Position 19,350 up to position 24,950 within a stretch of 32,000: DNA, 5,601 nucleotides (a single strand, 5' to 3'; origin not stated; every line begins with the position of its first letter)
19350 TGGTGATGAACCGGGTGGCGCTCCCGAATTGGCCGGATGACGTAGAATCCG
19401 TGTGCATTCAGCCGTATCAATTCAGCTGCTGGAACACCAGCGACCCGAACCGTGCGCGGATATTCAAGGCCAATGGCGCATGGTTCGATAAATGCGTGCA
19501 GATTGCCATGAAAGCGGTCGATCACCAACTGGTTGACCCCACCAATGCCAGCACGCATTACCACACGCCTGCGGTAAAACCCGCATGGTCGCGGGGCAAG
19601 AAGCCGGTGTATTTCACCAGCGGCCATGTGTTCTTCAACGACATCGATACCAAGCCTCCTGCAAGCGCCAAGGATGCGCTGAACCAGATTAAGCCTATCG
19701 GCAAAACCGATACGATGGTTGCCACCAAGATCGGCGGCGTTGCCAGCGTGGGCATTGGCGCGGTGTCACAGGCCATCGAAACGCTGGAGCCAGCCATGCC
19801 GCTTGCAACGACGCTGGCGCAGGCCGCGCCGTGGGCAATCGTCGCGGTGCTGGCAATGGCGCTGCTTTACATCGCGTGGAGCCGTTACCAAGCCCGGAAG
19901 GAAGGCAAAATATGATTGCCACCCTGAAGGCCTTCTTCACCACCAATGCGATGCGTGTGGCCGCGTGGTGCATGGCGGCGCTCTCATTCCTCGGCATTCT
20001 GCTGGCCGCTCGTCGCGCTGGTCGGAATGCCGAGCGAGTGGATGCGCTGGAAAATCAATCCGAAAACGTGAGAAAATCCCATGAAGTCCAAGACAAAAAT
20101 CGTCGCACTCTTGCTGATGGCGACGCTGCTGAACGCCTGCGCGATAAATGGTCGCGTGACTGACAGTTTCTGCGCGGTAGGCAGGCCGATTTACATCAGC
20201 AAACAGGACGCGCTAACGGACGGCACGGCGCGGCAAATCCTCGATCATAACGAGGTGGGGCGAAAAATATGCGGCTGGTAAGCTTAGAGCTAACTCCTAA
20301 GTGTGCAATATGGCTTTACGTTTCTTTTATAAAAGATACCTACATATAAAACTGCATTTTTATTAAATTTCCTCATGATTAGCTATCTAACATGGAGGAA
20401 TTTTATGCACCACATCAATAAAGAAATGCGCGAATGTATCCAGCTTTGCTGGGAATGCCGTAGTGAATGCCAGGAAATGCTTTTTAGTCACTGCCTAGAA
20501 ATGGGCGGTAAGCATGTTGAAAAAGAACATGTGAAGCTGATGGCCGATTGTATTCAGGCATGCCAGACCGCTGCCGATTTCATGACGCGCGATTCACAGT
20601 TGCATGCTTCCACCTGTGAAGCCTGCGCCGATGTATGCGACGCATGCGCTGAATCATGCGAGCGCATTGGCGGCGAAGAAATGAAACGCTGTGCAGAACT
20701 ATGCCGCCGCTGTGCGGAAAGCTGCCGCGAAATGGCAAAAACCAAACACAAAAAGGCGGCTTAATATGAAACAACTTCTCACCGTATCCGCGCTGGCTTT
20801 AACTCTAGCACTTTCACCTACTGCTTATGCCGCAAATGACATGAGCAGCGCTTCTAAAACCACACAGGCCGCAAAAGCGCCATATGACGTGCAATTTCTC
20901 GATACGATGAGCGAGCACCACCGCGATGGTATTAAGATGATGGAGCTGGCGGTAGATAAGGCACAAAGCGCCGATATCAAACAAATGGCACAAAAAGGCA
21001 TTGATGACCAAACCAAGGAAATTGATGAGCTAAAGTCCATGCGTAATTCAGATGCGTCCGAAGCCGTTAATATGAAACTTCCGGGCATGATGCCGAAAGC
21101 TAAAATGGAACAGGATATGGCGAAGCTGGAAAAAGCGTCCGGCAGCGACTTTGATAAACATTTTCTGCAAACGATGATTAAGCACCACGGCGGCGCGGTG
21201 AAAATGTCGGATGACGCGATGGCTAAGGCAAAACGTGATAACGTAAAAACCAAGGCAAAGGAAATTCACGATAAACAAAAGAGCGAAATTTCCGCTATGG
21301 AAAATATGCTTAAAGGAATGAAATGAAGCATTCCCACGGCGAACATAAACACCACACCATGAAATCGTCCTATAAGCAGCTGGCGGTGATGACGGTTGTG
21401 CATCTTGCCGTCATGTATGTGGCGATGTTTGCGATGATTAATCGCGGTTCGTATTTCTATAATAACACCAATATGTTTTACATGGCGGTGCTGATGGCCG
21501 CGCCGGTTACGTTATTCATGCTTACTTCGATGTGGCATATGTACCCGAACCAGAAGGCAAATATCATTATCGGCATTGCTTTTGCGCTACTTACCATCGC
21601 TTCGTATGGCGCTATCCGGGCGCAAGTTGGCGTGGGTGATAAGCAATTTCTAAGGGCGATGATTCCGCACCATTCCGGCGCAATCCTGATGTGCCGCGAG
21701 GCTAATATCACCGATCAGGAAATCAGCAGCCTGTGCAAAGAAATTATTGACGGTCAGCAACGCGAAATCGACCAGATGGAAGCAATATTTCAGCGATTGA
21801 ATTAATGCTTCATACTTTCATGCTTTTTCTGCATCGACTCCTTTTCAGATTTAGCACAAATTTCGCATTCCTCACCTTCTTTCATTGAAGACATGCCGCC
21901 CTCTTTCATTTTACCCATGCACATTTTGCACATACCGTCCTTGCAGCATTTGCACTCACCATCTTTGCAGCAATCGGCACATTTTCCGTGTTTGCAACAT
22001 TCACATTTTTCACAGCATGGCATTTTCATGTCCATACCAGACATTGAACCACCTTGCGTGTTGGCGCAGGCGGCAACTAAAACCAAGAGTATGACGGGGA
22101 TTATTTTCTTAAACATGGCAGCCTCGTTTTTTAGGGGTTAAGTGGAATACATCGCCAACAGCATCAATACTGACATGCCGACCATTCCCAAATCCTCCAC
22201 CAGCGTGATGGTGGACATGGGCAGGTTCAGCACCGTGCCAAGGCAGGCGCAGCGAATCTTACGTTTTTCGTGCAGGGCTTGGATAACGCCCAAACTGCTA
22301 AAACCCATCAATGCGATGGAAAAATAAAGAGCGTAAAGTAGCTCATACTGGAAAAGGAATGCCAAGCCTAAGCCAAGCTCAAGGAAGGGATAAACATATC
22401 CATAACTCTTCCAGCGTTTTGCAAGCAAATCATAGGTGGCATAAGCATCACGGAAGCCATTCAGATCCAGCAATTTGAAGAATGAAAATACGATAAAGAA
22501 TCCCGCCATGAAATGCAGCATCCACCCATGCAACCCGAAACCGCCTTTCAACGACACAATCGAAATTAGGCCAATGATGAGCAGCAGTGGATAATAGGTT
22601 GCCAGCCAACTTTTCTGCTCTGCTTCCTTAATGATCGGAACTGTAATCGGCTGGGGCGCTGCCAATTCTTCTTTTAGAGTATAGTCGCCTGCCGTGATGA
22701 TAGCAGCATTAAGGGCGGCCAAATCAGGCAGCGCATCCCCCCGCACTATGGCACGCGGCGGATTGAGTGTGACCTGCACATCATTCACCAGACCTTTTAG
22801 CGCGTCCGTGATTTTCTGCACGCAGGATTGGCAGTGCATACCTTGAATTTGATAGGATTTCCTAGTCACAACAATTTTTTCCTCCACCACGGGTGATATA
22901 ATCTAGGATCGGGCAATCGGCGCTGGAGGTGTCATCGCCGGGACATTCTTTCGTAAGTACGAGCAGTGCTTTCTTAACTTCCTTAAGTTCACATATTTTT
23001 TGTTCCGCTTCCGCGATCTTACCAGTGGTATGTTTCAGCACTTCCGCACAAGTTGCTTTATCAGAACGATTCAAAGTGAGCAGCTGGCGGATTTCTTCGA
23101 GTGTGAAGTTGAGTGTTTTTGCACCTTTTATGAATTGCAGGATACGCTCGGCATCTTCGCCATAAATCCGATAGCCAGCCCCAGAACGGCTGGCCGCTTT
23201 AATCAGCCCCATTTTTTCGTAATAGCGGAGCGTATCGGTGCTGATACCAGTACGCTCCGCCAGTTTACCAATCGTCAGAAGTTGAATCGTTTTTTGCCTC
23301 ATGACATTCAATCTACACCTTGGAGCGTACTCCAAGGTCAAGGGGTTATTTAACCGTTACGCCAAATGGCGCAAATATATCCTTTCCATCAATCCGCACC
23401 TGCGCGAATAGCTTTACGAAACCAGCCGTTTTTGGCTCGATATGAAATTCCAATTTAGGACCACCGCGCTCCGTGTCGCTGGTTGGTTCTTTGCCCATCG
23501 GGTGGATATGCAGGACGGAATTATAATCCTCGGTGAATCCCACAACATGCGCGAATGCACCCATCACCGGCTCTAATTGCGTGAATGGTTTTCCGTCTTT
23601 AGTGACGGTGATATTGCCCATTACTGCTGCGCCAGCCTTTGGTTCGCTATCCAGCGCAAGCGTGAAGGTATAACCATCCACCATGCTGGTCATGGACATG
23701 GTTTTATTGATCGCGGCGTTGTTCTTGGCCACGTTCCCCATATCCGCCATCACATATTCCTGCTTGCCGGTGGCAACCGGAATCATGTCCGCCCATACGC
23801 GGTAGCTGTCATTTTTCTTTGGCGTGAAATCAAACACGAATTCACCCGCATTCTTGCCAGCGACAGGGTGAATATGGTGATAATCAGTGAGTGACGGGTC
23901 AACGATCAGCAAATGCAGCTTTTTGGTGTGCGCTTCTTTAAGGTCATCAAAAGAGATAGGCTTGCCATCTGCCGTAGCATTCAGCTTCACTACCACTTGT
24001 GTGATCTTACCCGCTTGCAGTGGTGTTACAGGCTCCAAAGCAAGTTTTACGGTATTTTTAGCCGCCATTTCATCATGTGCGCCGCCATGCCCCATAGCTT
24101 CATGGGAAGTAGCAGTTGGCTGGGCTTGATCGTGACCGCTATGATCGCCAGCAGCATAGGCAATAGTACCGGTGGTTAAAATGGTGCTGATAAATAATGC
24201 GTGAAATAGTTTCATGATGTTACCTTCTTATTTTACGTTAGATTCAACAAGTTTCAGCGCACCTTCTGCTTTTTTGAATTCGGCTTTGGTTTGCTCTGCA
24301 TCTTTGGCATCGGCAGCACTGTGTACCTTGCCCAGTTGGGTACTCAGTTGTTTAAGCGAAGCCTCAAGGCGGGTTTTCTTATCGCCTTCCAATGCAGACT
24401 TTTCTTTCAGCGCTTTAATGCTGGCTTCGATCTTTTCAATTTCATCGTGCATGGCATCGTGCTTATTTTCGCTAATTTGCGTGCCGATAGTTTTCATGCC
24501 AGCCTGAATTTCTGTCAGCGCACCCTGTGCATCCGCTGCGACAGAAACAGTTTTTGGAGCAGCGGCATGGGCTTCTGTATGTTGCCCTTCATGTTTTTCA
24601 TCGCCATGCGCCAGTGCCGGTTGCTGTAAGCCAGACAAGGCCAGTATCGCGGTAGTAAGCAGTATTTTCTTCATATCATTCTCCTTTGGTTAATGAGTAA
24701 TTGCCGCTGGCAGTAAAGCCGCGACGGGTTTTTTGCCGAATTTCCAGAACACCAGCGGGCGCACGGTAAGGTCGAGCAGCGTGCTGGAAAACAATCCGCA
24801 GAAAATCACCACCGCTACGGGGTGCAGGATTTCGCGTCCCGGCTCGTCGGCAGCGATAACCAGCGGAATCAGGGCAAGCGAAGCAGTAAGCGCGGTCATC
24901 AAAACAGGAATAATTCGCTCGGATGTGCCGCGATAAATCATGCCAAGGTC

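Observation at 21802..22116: Exported 16-Cys, Met-rich lipoprotein with a CC-x-C repeat pattern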

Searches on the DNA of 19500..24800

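Call 68: search_rna_families(source=window, start=19500, end=24800, threshold=gathering)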
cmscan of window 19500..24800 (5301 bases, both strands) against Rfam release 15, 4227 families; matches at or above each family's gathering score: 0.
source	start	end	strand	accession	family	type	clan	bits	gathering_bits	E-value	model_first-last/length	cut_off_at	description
